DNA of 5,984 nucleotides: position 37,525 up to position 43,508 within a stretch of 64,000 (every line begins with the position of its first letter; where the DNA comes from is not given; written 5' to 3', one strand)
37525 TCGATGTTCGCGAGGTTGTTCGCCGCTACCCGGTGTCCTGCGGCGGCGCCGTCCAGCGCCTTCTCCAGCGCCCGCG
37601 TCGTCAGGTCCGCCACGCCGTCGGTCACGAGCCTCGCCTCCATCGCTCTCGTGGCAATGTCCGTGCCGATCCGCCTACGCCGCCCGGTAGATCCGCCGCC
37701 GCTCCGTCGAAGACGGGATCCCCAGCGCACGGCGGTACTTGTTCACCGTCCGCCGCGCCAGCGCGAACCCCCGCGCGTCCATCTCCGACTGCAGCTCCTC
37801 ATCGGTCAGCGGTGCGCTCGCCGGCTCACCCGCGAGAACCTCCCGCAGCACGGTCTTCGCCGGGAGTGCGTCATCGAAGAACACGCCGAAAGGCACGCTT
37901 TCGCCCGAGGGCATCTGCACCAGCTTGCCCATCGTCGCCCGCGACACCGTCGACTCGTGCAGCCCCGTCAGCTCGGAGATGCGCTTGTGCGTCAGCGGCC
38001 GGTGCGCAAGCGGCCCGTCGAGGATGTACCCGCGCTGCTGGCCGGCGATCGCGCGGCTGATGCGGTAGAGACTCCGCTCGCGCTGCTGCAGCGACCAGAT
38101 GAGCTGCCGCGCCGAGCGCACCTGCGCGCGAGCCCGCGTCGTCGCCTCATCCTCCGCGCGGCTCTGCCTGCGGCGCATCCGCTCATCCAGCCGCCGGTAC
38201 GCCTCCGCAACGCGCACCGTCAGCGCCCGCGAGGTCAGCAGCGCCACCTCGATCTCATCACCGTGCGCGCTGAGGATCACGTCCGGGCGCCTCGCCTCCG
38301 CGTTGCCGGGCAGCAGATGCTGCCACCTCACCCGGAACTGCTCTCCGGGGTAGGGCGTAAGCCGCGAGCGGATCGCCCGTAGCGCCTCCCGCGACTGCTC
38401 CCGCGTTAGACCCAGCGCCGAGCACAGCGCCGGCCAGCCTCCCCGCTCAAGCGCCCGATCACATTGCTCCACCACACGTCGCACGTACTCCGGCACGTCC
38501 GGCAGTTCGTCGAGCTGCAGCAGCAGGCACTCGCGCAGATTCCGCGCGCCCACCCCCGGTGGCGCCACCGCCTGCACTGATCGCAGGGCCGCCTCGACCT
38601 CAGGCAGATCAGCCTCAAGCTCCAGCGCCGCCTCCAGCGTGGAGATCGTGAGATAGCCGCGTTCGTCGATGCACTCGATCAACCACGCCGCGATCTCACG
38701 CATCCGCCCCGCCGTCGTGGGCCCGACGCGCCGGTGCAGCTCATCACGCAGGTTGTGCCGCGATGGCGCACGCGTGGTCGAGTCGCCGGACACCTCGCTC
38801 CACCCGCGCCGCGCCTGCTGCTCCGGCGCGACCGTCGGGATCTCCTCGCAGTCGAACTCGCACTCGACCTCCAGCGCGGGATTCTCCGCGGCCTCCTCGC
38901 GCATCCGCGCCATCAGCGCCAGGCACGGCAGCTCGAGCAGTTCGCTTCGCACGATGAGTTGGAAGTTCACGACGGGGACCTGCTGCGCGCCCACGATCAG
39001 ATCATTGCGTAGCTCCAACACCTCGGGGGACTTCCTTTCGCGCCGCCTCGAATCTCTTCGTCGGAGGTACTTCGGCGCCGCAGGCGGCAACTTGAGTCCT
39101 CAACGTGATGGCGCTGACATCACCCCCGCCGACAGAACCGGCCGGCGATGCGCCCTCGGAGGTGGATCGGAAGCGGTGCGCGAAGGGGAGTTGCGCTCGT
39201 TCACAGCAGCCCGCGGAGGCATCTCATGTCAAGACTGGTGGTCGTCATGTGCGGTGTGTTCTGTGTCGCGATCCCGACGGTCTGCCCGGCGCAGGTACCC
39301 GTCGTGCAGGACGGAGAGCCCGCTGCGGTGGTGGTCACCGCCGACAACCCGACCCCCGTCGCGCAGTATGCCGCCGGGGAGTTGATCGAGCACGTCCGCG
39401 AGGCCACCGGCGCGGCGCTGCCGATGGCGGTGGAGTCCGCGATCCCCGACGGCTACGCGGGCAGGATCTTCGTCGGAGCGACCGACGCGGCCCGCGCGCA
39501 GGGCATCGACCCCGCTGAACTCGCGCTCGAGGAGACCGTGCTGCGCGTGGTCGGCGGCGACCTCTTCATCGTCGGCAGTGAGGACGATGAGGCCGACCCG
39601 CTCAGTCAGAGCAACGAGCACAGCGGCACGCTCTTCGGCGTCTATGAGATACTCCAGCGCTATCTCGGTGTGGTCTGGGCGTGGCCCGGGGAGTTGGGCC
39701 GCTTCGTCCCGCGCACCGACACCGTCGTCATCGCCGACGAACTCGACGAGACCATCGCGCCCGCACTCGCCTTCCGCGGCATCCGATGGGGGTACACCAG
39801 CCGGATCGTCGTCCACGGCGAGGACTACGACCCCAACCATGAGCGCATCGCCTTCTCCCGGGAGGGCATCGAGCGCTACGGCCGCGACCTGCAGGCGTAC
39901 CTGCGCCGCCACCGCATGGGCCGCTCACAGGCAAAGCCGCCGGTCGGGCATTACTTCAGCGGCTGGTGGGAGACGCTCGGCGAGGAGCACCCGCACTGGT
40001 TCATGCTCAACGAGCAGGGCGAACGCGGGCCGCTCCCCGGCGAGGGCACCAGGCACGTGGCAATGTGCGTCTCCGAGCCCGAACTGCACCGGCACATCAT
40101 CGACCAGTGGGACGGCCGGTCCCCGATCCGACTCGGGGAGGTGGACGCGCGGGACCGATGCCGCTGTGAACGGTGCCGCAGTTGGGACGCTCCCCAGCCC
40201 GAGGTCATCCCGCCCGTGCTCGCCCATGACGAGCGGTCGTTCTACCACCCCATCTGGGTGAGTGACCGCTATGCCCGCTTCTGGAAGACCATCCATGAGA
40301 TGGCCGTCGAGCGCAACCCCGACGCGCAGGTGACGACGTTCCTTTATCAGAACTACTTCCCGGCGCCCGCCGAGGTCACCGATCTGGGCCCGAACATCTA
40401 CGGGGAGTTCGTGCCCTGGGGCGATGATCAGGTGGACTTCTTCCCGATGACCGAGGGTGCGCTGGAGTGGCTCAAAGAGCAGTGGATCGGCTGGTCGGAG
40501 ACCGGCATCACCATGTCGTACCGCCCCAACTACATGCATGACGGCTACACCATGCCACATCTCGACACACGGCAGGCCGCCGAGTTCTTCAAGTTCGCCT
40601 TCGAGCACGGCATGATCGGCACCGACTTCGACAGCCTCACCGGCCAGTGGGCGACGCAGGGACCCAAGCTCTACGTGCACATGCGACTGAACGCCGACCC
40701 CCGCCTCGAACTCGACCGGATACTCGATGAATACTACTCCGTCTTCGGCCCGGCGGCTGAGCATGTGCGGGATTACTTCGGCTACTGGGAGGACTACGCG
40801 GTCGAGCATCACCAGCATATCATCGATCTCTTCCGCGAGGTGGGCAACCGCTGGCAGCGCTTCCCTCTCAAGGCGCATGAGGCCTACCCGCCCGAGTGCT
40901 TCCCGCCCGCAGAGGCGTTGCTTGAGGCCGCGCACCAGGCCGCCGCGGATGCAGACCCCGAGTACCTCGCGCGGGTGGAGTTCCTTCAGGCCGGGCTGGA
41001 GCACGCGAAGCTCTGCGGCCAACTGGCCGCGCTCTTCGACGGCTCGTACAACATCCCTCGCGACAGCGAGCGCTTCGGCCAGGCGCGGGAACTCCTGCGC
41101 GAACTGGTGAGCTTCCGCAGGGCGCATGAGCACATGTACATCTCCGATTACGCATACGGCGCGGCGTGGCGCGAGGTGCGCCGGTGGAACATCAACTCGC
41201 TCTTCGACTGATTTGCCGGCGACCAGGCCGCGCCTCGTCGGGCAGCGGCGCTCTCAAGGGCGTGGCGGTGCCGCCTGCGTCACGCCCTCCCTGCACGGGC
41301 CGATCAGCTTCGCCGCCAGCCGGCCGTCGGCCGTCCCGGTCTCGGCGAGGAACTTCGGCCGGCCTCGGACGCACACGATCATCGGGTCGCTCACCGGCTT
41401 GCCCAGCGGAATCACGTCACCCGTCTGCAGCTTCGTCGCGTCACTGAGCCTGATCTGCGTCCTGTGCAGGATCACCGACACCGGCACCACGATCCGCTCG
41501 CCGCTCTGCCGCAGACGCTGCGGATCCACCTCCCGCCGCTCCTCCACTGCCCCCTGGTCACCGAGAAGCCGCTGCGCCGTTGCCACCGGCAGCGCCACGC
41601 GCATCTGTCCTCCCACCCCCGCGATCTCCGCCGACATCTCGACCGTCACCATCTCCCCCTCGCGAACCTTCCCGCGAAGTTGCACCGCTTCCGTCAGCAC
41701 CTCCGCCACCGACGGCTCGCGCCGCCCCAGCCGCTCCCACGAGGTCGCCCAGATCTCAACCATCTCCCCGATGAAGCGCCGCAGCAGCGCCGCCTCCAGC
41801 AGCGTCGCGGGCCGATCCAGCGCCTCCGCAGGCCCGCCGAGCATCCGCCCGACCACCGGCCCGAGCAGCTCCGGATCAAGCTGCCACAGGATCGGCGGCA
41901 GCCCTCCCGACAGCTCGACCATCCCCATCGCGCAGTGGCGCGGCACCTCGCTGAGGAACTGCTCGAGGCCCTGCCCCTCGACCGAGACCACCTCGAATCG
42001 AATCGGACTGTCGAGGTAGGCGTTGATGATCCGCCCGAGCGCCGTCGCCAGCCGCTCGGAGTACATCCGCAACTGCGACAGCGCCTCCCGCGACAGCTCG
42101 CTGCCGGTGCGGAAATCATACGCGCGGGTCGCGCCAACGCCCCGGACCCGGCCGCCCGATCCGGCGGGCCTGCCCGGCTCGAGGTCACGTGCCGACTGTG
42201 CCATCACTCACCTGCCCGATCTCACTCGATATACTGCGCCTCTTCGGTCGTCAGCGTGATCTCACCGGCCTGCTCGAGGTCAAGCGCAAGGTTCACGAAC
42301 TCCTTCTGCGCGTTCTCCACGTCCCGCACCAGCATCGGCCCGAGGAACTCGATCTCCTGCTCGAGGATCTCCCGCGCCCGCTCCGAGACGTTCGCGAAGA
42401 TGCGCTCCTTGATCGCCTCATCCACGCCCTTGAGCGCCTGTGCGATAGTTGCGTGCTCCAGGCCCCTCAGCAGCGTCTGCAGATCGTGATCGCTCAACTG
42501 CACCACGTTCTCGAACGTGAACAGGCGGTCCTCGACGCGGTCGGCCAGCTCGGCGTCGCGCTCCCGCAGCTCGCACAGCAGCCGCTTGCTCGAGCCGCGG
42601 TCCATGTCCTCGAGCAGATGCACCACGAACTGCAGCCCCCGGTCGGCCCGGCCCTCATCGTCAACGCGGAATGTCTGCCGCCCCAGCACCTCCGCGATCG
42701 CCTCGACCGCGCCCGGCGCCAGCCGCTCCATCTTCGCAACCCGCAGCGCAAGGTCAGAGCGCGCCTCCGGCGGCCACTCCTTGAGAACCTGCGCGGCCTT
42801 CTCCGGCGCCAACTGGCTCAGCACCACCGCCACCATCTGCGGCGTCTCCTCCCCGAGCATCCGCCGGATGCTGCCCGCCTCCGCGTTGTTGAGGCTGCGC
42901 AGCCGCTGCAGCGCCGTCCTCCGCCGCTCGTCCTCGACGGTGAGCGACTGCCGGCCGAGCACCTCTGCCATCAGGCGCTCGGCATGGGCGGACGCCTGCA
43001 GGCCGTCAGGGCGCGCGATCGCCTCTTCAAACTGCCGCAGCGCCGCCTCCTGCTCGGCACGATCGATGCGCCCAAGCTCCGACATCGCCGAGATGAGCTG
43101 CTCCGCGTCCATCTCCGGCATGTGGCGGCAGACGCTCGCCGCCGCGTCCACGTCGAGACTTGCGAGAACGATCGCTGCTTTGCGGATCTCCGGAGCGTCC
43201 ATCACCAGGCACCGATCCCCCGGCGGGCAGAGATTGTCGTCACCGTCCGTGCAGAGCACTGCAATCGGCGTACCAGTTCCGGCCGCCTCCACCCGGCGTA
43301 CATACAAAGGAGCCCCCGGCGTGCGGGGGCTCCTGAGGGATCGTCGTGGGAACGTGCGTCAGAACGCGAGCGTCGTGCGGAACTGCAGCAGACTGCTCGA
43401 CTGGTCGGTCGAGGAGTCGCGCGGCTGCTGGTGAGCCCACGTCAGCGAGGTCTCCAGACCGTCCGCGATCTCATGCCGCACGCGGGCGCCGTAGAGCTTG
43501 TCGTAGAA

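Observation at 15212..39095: Candidate undescribed system: a self-contained sigma54/sigma28 flagellar cascade (rpoN + DNA-binding-less activator + soluble kinase) encoded inside the flagellar cluster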

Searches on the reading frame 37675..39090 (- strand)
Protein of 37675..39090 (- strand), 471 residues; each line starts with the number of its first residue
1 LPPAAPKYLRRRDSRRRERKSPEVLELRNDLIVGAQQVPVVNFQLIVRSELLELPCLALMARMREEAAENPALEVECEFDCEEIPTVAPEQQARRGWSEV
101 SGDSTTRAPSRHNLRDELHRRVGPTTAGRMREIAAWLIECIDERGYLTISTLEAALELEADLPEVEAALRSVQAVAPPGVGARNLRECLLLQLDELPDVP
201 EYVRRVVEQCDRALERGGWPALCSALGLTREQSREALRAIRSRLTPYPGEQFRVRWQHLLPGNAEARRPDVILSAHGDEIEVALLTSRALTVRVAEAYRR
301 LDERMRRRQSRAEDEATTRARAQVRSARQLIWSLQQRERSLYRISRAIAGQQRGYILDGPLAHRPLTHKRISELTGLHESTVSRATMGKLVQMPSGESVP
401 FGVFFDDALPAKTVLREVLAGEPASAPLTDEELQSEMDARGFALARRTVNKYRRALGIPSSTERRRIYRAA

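Call 6: search_protein_families(library=pfam, proteins=[window:37675-39090:-])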
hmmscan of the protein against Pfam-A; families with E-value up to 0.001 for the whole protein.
window:37675-39090:- (471 aa): 3 families
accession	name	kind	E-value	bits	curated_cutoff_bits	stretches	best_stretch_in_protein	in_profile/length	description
PF04963.19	Sigma54_CBD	-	2.2e-35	122.5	22.9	1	108-298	6-185/185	Sigma-54 factor, core binding domain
PF04552.19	Sigma54_DBD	-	1.5e-31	109.7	22.8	1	320-466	4-160/160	Sigma-54, DNA binding domain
PF00309.25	Sigma54_AID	-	7.9e-05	22.9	23.8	1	40-75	11-46/46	Sigma-54 factor, Activator interacting domain (AID)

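Call 8: search_protein_families(library=ncbifam, proteins=[window:37675-39090:-], max_evalue=0.01)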
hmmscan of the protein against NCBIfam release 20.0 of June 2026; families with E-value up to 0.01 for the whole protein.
window:37675-39090:- (471 aa): 7 families
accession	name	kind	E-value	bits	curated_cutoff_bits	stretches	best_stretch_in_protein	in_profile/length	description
TIGR02395.1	rpoN_sigma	equivalog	5.1e-78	263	277.35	1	39-465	5-434/434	RNA polymerase factor sigma-54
NF004595.0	PRK05932.1-2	equivalog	1.2e-59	202.4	513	1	92-467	102-483/484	RNA polymerase factor sigma-54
NF009118.0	PRK12469.1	subfamily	3e-56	191.3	396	1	93-467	104-481/483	RNA polymerase factor sigma-54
NF004596.0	PRK05932.1-3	subfamily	1.2e-50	173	499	1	105-468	146-508/515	RNA polymerase factor sigma-54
NF004598.0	PRK05932.1-5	equivalog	1.6e-50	172.3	621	1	109-466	143-503/504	RNA polymerase factor sigma-54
NF004597.0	PRK05932.1-4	equivalog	1.5e-38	132.6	817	1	130-467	137-476/477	RNA polymerase factor sigma-54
NF004602.0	PRK05932.2-4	equivalog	2.8e-31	108.8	506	2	313-469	251-413/416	RNA polymerase factor sigma-54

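Call 40: find_related_loci(query=window:37675-39021:-, collection=genome_contigs, flank=6000)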
Query window:37675-39021:- (448 aa) in genome_contigs; peptide patterns used: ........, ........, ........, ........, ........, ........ (x = any residue, [..] = any of these).
69 stretches matched a pattern; 3 encode a relative of the query (tblastn E <= 1e-3); 3 distinct loci.
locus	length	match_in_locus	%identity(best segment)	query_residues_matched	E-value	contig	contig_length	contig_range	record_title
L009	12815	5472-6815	75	1-448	0e+0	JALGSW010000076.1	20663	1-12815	MAG: Candidatus Zipacnadia bacterium isolate AB_3033_Bin_59 AB_3033_Bin_59_scaffold_3733, whole genome shotgun sequence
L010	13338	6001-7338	72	1-446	0e+0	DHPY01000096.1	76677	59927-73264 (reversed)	MAG TPA_asm: Armatimonadetes bacterium UBA5352 UBA5352_contig_24, whole genome shotgun sequence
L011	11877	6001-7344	66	1-448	0e+0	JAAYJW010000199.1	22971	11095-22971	MAG: candidate division WS1 bacterium isolate AS10tlH2TH_342 94380_AS10, whole genome shotgun sequence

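Call 60: find_homologous_proteins(query=window:37675-39021:-, max_evalue=1e-20)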
Query window:37675-39021:- (448 aa): 4185 proteins with E <= 1e-20 among 8000 candidates; the best 120 are listed.
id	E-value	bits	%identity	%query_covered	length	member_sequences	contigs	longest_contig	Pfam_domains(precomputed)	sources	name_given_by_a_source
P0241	1.0e-286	969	100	100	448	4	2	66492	PF04963.20,PF04552.20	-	-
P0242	3.9e-220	749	79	100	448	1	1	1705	PF04963.20,PF00309.26,PF04552.20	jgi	-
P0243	4.7e-219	746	78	100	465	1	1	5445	PF04963.20,PF00309.26,PF04552.20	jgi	jgi:RNA polymerase sigma-54 factor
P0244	3.8e-216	736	77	100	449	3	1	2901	PF04963.20,PF04552.20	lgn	-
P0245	1.2e-213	728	77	100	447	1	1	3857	PF04963.20,PF04552.20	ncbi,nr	ncbi:MAG: RNA polymerase factor sigma-54 [Armatimonadia bacterium]|nr:RNA polymerase factor sigma-54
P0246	1.5e-213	728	77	100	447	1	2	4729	PF04963.20,PF04552.20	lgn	-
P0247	3.2e-213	726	76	100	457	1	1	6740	PF04963.20,PF00309.26,PF04552.20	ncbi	ncbi:MAG: RNA polymerase factor sigma-54 [Armatimonadota bacterium]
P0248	1.4e-209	714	75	100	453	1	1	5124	PF04963.20,PF04552.20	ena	-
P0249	3.4e-209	713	75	100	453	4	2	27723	PF04963.20,PF04552.20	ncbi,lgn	ncbi:MAG: hypothetical protein ACOCX2_10175 [Armatimonadota bacterium]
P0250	4.4e-209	713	75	100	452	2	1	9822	PF04963.20,PF04552.20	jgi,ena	-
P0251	3.6e-208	710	77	100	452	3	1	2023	PF04963.20,PF00309.26,PF04552.20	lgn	-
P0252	5.5e-207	706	75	100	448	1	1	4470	PF04963.20,PF04552.20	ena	-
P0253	6.0e-197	673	71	100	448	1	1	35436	PF04963.20,PF04552.20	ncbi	-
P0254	1.6e-194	665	72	100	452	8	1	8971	PF04963.20,PF04552.20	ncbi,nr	ncbi:MAG TPA: hypothetical protein DEP45_03600 [Armatimonadetes bacterium]|nr:hypothetical protein [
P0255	2.9e-190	651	76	91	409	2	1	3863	PF04963.20,PF04552.20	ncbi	-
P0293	5.7e-76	274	40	94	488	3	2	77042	PF04963.20,PF04552.20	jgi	-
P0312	5.6e-67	245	35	99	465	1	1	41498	PF04963.20,PF04552.20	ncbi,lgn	-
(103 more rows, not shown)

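Call 61: find_encoding_contigs(protein=P0312, flank=10000, max_places=1)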
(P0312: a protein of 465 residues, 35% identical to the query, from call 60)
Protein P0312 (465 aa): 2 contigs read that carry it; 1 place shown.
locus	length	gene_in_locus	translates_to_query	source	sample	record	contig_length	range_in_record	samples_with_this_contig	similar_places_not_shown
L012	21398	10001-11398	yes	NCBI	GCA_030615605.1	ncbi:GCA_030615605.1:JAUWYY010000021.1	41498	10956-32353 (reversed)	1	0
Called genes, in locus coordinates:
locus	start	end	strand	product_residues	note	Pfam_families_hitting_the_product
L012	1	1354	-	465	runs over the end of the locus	PF10134:RPA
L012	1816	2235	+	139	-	-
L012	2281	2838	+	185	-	-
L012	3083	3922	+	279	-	-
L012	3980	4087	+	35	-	-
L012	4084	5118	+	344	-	PF00155:Aminotran_1_2, PF01212:Beta_elim_lyase, PF01053:Cys_Met_Meta_PP (weak)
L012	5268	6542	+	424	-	PF00155:Aminotran_1_2 (weak), PF01041:DegT_DnrJ_EryC1, PF01053:Cys_Met_Meta_PP (weak)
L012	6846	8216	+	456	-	PF00072:Response_reg, PF00158:Sigma54_activat, PF14532:Sigma54_activ_2, PF07728:AAA_5, PF25601:AAA_lid_14, PF02954:HTH_8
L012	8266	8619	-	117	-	-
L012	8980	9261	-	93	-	PF04316:FlgM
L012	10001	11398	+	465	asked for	PF04963:Sigma54_CBD, PF04552:Sigma54_DBD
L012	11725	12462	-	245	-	PF02397:Bac_transf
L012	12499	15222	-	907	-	PF02563:Poly_export, PF10531:SLBB (weak), PF22461:SLBB_2, PF10531:SLBB, PF22461:SLBB_2 (weak), PF10531:SLBB (weak)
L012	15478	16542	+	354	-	PF01966:HD, PF13286:HD_assoc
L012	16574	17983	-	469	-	PF02952:Fucose_iso_C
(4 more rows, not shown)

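Call 62: find_encoding_contigs(protein=P0293, flank=10000, max_places=1)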
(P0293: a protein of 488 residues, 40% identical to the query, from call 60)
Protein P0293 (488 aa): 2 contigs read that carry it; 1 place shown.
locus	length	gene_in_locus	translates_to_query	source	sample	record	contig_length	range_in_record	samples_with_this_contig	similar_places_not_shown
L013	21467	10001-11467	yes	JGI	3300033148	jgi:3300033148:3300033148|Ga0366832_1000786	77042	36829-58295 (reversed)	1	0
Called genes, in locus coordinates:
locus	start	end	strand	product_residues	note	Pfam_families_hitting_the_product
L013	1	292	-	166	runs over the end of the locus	PF02623:FliW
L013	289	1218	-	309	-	PF00669:Flagellin_N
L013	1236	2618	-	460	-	PF00460:Flg_bb_rod (weak), PF22638:FlgK_D1, PF06429:Flg_bbr_C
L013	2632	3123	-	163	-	PF05130:FlgN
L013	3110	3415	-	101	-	PF04316:FlgM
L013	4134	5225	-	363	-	PF02119:FlgI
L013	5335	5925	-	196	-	PF02107:FlgH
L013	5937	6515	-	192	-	PF13144:ChapFlgA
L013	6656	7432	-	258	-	PF00460:Flg_bb_rod, PF22692:LlgE_F_G_D1, PF06429:Flg_bbr_C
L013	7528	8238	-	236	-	PF00460:Flg_bb_rod, PF22692:LlgE_F_G_D1, PF06429:Flg_bbr_C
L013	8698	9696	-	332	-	PF04389:Peptidase_M28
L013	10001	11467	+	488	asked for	PF04963:Sigma54_CBD, PF04552:Sigma54_DBD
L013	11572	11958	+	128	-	PF00460:Flg_bb_rod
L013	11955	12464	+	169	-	PF00460:Flg_bb_rod (weak), PF06429:Flg_bbr_C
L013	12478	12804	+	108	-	PF02049:FliE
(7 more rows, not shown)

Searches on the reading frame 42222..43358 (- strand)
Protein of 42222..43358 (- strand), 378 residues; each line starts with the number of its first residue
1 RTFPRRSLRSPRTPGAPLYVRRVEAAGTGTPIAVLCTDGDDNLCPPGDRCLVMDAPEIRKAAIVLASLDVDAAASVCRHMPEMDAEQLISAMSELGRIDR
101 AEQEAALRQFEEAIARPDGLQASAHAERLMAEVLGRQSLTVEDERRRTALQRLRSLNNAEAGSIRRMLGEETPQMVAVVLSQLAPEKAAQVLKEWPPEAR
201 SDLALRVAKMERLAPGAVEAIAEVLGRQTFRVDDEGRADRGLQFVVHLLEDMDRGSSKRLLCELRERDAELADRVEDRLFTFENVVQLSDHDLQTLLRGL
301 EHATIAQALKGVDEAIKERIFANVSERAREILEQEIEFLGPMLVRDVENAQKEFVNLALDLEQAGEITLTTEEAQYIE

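Call 6: search_protein_families(library=pfam, proteins=[window:42222-43358:-])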
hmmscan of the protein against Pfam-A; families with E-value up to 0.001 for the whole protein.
window:42222-43358:- (378 aa): 4 families
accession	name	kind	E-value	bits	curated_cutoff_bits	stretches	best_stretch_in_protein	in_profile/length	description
PF01706.21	FliG_C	-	2.9e-37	127.7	23.3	1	263-369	2-108/108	FliG C-terminal domain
PF14841.11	FliG_M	-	2.3e-24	85.8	25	1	163-229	3-69/76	FliG middle domain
PF14842.11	FliG_N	-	2.6e-18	67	25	2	58-137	5-86/104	FliG N-terminal domain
PF03448.22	MgtE_N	-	3.5e-08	34.3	25.9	0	52-94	45-87/102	MgtE intracellular N domain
